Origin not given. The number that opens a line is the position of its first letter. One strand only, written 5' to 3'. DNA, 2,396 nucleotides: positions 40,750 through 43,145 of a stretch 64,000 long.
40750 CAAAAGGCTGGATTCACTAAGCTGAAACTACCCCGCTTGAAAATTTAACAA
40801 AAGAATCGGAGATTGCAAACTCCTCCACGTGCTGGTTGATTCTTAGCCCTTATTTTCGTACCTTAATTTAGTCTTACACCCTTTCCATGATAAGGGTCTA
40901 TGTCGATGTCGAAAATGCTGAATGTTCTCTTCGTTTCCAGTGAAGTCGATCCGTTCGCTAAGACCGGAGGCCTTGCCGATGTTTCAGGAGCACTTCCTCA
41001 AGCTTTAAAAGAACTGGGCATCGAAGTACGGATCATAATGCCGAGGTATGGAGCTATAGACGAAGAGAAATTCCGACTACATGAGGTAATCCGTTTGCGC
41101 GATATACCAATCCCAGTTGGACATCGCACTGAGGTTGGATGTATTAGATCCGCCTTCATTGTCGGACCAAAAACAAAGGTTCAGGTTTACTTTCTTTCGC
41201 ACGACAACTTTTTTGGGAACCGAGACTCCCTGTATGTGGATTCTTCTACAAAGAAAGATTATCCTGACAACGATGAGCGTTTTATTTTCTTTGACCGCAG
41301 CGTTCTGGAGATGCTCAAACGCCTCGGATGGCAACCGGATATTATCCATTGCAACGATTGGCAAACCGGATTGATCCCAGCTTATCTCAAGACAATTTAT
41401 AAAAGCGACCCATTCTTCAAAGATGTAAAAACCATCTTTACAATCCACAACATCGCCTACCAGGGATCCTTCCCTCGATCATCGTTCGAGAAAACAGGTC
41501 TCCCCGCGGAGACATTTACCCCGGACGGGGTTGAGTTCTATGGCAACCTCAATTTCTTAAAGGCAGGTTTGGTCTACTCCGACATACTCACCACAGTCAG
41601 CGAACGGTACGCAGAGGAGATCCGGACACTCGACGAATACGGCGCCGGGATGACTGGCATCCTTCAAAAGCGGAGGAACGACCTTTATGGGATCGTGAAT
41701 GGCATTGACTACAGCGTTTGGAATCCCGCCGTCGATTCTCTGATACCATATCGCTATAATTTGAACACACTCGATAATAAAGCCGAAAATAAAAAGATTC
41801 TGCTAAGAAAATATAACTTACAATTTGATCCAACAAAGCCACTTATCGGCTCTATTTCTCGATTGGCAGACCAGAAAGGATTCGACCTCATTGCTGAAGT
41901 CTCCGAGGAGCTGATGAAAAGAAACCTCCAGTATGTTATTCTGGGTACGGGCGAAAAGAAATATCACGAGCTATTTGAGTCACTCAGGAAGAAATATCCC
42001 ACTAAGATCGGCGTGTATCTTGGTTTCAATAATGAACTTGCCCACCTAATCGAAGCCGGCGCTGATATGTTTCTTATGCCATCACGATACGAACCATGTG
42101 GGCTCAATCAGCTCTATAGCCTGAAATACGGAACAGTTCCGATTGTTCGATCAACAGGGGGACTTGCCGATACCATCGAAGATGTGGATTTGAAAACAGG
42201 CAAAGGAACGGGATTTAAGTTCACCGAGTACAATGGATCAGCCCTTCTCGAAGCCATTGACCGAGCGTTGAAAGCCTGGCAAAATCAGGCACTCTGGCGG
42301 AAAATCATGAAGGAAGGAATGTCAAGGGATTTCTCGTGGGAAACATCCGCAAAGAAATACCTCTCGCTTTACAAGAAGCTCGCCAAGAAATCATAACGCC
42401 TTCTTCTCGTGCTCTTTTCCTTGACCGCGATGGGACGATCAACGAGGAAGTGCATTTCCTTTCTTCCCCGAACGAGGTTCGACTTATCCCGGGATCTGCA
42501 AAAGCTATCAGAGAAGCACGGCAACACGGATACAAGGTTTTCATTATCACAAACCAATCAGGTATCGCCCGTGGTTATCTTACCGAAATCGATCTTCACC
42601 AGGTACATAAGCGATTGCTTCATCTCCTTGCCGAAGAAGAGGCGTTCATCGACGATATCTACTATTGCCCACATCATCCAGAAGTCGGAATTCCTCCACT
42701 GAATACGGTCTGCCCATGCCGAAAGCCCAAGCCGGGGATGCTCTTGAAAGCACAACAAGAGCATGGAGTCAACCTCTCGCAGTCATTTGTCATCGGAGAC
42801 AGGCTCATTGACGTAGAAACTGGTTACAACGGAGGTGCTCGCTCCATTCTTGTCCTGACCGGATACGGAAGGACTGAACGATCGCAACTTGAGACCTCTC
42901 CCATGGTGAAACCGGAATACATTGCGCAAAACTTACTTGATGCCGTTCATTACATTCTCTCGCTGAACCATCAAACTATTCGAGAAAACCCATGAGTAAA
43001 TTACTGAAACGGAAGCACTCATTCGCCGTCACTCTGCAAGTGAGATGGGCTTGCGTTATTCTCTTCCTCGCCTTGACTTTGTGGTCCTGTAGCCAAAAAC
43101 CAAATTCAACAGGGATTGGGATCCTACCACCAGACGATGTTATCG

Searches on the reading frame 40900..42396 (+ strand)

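Call 73: search_protein_families(library=pfam, proteins=[window:40900-42396:+], max_evalue=0.00001)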
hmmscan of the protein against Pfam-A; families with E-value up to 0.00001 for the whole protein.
window:40900-42396:+ (498 aa): 6 families
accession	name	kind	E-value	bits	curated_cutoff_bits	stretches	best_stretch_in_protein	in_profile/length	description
PF08323.17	Glyco_transf_5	-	3.2e-93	312.3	22.7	1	8-257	1-239/239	Starch synthase catalytic domain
PF00534.26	Glycos_transf_1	-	2.8e-19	69.8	26.4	1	308-467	10-166/172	Glycosyl transferases group 1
PF13692.12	Glyco_trans_1_4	-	1.3e-11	45.4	27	1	314-458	2-141/142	Glycosyl transferases group 1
PF13439.12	Glyco_transf_4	-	5.6e-09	36.7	28.5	0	122-243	51-150/170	Glycosyltransferase Family 4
PF20706.3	GT4-conflict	-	4.3e-06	26.4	26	0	321-486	205-384/385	Family 4 Glycosyltransferase in conflict systems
PF13579.12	Glyco_trans_4_4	-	6.5e-06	27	29.7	0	23-243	1-144/158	Glycosyl transferase 4-like domain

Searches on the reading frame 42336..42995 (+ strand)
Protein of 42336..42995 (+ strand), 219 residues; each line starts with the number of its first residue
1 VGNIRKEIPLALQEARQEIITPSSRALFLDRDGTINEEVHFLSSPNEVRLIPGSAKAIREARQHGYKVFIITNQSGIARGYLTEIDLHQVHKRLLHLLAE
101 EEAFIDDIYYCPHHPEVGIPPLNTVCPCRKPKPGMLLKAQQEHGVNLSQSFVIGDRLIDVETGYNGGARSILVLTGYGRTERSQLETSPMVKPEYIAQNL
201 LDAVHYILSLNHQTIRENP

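Call 73: search_protein_families(library=pfam, proteins=[window:42336-42995:+], max_evalue=0.00001)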
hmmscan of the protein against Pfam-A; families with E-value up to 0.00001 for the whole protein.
window:42336-42995:+ (219 aa): 5 families
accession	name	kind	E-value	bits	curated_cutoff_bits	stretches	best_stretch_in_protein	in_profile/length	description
PF13242.12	Hydrolase_like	-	2.4e-17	63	22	1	128-203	2-75/75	HAD-hyrolase-like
PF13419.12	HAD_2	-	1.6e-09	38.5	23.8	0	129-173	134-178/178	Haloacid dehalogenase-like hydrolase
PF00702.32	Hydrolase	-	5.2e-09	37.2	26.4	1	37-163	86-187/191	haloacid dehalogenase-like hydrolase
PF08645.17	PNK3P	-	1.6e-06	28.4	22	1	55-155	35-125/161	Polynucleotide kinase 3 phosphatase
PF13344.12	Hydrolase_6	-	8.3e-06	26.2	27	0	28-79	2-44/101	Haloacid dehalogenase-like hydrolase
